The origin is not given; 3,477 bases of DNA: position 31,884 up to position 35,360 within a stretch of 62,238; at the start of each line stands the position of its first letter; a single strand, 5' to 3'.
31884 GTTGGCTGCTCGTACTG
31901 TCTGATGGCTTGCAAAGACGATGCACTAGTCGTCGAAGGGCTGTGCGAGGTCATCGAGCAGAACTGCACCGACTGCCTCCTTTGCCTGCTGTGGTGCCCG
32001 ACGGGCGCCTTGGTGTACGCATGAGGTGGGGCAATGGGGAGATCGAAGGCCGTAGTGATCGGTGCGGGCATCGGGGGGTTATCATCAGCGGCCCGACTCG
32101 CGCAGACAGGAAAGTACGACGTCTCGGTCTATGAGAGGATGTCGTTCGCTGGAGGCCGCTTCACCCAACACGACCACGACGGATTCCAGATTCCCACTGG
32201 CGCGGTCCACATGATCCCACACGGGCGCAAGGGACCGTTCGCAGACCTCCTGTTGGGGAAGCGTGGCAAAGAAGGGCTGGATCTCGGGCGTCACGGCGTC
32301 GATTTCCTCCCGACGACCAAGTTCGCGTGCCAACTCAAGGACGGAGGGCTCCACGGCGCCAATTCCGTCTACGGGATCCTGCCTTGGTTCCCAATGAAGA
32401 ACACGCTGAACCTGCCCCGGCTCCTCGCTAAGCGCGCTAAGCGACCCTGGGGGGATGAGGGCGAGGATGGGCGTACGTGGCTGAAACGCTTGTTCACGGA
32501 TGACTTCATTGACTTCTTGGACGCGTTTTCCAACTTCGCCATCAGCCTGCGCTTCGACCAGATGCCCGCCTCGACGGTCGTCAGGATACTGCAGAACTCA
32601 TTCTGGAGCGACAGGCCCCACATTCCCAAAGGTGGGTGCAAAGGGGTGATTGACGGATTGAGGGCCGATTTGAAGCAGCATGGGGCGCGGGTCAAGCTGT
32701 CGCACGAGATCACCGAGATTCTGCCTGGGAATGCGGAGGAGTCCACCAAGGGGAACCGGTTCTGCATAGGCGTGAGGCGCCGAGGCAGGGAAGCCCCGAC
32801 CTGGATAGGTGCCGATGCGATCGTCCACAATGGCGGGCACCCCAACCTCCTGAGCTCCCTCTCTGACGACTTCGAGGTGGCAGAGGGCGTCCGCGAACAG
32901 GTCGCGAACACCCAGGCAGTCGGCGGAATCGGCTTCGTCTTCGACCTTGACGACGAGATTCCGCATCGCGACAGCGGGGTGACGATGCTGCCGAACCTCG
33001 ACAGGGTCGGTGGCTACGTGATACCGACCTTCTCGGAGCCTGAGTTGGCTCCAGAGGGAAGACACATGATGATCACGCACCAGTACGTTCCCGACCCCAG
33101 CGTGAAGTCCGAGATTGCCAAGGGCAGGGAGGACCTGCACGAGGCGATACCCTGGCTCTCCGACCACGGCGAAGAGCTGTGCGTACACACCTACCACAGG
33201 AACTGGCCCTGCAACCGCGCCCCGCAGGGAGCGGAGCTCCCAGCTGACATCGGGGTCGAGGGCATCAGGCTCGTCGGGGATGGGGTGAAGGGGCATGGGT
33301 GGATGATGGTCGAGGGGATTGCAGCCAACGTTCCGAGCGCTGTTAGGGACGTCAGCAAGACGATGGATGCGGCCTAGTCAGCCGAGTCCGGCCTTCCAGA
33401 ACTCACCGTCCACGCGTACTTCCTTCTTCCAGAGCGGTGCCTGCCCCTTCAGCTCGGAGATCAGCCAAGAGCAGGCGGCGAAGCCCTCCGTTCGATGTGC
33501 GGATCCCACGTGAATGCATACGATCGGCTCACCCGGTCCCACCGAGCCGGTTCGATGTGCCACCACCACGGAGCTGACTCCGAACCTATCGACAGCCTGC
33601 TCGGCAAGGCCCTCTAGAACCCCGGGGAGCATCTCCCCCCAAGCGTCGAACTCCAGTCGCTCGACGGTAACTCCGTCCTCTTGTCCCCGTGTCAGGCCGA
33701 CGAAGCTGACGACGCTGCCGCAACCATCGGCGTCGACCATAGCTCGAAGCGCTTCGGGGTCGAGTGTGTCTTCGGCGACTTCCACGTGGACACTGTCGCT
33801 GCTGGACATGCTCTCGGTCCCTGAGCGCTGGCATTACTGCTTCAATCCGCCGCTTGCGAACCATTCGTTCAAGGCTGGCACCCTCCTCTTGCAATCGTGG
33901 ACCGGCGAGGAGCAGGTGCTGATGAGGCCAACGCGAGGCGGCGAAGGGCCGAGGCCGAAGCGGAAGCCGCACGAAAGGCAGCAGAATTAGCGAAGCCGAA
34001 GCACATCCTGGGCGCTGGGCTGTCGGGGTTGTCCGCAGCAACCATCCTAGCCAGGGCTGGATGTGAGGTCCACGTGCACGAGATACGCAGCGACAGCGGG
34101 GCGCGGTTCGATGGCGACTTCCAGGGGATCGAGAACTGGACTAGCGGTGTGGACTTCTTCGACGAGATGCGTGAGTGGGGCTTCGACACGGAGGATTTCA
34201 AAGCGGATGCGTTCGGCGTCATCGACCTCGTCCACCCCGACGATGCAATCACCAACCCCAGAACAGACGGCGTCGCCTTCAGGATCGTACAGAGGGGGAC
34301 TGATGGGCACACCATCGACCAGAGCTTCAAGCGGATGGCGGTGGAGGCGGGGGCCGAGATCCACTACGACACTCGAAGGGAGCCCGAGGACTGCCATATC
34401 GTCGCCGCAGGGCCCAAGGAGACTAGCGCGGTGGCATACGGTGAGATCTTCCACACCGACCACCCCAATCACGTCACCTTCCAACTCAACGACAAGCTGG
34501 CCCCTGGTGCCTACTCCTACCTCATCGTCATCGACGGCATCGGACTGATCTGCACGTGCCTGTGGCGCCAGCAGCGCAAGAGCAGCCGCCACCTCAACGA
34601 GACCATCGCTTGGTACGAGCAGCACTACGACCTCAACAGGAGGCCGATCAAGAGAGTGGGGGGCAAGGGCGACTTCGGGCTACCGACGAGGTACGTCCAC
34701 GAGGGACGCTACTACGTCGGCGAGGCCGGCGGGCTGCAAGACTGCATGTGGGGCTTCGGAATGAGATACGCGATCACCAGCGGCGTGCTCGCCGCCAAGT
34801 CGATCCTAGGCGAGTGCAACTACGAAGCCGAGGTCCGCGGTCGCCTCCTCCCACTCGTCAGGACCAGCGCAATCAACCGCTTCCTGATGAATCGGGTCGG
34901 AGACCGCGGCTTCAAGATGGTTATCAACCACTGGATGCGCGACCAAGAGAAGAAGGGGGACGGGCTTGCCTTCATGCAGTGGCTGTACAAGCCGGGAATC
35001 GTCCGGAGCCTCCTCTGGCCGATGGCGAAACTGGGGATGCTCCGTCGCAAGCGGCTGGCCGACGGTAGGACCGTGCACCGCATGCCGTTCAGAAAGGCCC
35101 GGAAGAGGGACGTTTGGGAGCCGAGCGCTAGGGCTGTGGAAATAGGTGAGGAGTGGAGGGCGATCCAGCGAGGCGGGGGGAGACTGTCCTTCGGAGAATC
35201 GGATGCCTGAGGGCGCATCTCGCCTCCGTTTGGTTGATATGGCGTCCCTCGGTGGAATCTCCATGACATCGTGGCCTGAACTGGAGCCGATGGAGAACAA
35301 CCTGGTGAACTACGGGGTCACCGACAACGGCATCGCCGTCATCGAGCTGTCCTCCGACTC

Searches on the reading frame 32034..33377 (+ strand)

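Call 4: search_protein_families(library=pfam, proteins=[window:32034-33377:+], max_evalue=0.01)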
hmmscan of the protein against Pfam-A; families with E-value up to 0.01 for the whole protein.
window:32034-33377:+ (447 aa): 5 families
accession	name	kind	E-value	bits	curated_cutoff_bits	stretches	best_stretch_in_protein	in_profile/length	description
PF13450.12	NAD_binding_8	-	6.3e-11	42.8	21.9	1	8-67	1-59/68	NAD(P)-binding Rossmann-like domain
PF01266.30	DAO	-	1.2e-08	35.4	27.9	1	6-40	2-35/353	FAD dependent oxidoreductase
PF01593.30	Amino_oxidase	-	1.6e-08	34.7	19.8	1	13-62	1-49/443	Flavin containing amine oxidoreductase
PF00890.30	FAD_binding_2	-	0.00022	21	20.4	1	6-41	2-36/414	FAD binding domain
PF07992.20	Pyr_redox_2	-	0.0014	18.6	26.1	1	5-34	2-30/291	Pyridine nucleotide-disulphide oxidoreductase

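Call 5: search_protein_families(library=ncbifam, proteins=[window:32034-33377:+], max_evalue=0.01)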
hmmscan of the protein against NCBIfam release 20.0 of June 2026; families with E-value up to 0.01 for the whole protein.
window:32034-33377:+ (447 aa): 29 families (the best 25 are shown)
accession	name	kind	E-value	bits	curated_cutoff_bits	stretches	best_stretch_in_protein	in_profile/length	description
TIGR02734.1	crtI_fam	subfamily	8e-12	44.6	238.1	1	6-70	1-65/504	phytoene desaturase family protein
NF058655.1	CrtID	equivalog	1.6e-10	40.4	640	1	7-57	2-51/478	bifunctional phytoene desaturase/3,4-desaturase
TIGR02733.1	desat_CrtD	equivalog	9.8e-10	37.7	549.7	1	5-58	3-55/492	C-3',4' desaturase CrtD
TIGR02730.1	carot_isom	equivalog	1.2e-09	37.6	586.9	1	6-68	3-64/493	carotenoid isomerase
TIGR03467.1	HpnE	equivalog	3e-09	36.7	283.05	1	7-235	2-240/430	hydroxysqualene dehydroxylase HpnE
NF042421.1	hydcarot_desat_CrtD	equivalog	5.7e-09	34.9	500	1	5-57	3-54/487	1-hydroxycarotenoid 3,4-desaturase CrtD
NF045637.1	carotdesatCrtDProt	equivalog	1.1e-08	34.1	580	1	7-56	2-50/485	1-hydroxycarotenoid 3,4-desaturase CrtD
NF005560.0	PRK07233.1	equivalog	2.5e-08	33.2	252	1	5-53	2-49/435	hypothetical protein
TIGR00562.1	proto_IX_ox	equivalog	2.3e-06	26.5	97.85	1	3-60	2-60/470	protoporphyrinogen oxidase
NF033623.1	urate_HpxO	equivalog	3.8e-05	22.8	500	1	5-36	1-31/381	FAD-dependent urate hydroxylase HpxO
NF045689.1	BCarotKetCrtO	equivalog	5.8e-05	21.8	1000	0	3-46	3-45/563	beta-carotene ketolase CrtO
NF053546.1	violacein_VioA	equivalog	0.00024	20.5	600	1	7-58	3-58/411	flavin-dependent violacein biosynthesis tryptophan-2 monooxygenase VioA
TIGR02732.1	zeta_caro_desat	equivalog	0.00025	20.1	622.15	1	7-56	3-52/474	9,9'-di-cis-zeta-carotene desaturase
NF005566.0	PRK07236.1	subfamily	0.0003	19.8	333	1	3-36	6-38/386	hypothetical protein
TIGR01813.1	flavo_cyto_c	subfamily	0.00037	19.3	285.45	1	7-41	3-37/444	flavocytochrome c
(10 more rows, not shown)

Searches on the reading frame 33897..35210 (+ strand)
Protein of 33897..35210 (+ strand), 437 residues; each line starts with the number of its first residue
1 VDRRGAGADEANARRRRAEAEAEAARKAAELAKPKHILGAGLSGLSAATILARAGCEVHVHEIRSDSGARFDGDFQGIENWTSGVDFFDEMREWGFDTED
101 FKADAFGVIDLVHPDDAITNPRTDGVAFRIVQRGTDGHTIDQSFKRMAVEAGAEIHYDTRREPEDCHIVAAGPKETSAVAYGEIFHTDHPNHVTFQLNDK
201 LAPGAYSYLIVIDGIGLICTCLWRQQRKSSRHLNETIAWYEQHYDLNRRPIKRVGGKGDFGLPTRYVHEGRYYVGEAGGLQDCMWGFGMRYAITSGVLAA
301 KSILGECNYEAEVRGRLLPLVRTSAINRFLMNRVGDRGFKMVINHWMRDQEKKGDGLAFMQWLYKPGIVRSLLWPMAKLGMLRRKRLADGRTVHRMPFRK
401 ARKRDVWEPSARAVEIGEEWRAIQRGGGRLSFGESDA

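Call 4: search_protein_families(library=pfam, proteins=[window:33897-35210:+], max_evalue=0.01)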
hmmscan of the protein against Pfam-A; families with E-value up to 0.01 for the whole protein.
window:33897-35210:+ (437 aa): 5 families
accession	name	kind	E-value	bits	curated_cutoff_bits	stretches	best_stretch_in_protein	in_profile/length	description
PF13450.12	NAD_binding_8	-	3.3e-06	27.7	21.9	1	37-70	1-34/68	NAD(P)-binding Rossmann-like domain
PF00070.33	Pyr_redox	-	0.00036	21.4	22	1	37-75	4-42/82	Pyridine nucleotide-disulphide oxidoreductase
PF03486.20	HI0933_like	-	0.0021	18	50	0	37-82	5-50/244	HI0933-like protein Rossmann domain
PF07992.20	Pyr_redox_2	-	0.0055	16.6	26.1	1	31-71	142-181/291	Pyridine nucleotide-disulphide oxidoreductase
PF01494.25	FAD_binding_3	-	0.0093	15.7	22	0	37-62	6-31/349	FAD binding domain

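Call 5: search_protein_families(library=ncbifam, proteins=[window:33897-35210:+], max_evalue=0.01)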
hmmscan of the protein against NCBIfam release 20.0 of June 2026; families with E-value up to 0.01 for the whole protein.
window:33897-35210:+ (437 aa): 18 families
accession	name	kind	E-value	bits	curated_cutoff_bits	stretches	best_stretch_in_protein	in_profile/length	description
TIGR02032.1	GG-red-SF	subfamily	1.9e-07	31.1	158.8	1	179-303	166-297/297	geranylgeranyl reductase family protein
TIGR03467.1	HpnE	equivalog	2.4e-06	27.2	283.05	1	36-70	2-36/430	hydroxysqualene dehydroxylase HpnE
NF045637.1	carotdesatCrtDProt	equivalog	6.4e-05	21.7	580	1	37-70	3-36/485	1-hydroxycarotenoid 3,4-desaturase CrtD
NF041080.1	DGGGPL_reductase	equivalog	7.2e-05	21.8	580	0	146-305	147-313/447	digeranylgeranylglycerophospholipid reductase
NF058655.1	CrtID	equivalog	0.00015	20.8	640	1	37-70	3-36/478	bifunctional phytoene desaturase/3,4-desaturase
TIGR02734.1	crtI_fam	subfamily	0.00021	20.1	238.1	1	37-70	3-36/504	phytoene desaturase family protein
NF045765.1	PhenlGlyoxDHPadH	equivalog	0.00023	20.2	475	1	16-65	127-176/416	NADH-dependent phenylglyoxylate dehydrogenase subunit epsilon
NF005560.0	PRK07233.1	equivalog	0.00034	19.6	252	1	37-68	5-36/435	hypothetical protein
NF003739.0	PRK05335.1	equivalog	0.00053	18.8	262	1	34-66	5-37/441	methylenetetrahydrofolate--tRNA-(uracil(54)-C(5))-methyltransferase (FADH(2)-oxidizing) TrmFO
NF009410.0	PRK12771.1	subfamily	0.0011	17.7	516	1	21-68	127-174/566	NAD(P)-binding protein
TIGR03315.1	Se_ygfK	equivalog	0.0016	15.9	835.3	1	29-68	534-573/1012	putative selenate reductase subunit YgfK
NF005313.0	PRK06847.1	subfamily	0.0018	17.3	372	1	37-67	9-39/375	hypothetical protein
NF010590.0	PRK13984.1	equivalog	0.0041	15.3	946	1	32-69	288-325/611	putative oxidoreductase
TIGR02732.1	zeta_caro_desat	equivalog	0.0047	15.9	622.15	1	37-70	4-37/474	9,9'-di-cis-zeta-carotene desaturase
NF009409.0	PRK12770.1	subfamily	0.0048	16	343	1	36-63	22-49/360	putative glutamate synthase subunit beta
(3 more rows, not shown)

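Call 53: search_solved_structures(query=window:33897-35210:+, max_evalue=1)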
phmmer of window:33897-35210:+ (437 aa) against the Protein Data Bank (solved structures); distinct sequences matched with E-value up to 1: 24.
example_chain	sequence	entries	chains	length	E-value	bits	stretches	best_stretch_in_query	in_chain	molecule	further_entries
3kve_A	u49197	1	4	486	0.00079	21.5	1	23-83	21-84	L-amino acid oxidase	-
1reo_A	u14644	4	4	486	0.0025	19.9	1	23-82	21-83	AHPLAAO | L-amino acid oxidase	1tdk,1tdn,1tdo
5ts5_A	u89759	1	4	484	0.0071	18.4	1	31-81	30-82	Amine oxidase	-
1f8r_A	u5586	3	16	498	0.01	17.9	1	23-71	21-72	L-AMINO ACID OXIDASE | L-amino-acid oxidase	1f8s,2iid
5z2g_A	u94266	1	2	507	0.013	17.5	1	23-73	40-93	L-amino acid oxidase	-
4e0v_A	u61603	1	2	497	0.019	17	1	31-72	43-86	L-amino-acid oxidase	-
1c0i_A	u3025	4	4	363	0.021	16.8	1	36-102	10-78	D-AMINO ACID OXIDASE | PROTEIN (D-AMINO ACID OXIDASE)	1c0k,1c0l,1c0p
7rt0_A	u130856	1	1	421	0.026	16.5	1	37-71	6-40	4-methylaminobutanoate oxidase (methylamine-forming)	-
4zcc_A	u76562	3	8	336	0.029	16.4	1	34-89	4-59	Renalase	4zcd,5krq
1jeh_A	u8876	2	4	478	0.04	15.9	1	25-76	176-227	DIHYDROLIPOAMIDE DEHYDROGENASE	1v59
2yg6_A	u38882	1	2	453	0.044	15.8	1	34-71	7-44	PUTRESCINE OXIDASE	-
3kkj_A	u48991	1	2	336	0.056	15.4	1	34-88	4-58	Amine oxidase, flavin-containing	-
2yg3_A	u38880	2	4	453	0.21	13.5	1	34-71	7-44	PUTRESCINE OXIDASE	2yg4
2yg7_A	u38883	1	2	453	0.21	13.5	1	34-71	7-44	PUTRESCINE OXIDASE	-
2yg5_A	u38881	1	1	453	0.21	13.5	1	34-71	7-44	PUTRESCINE OXIDASE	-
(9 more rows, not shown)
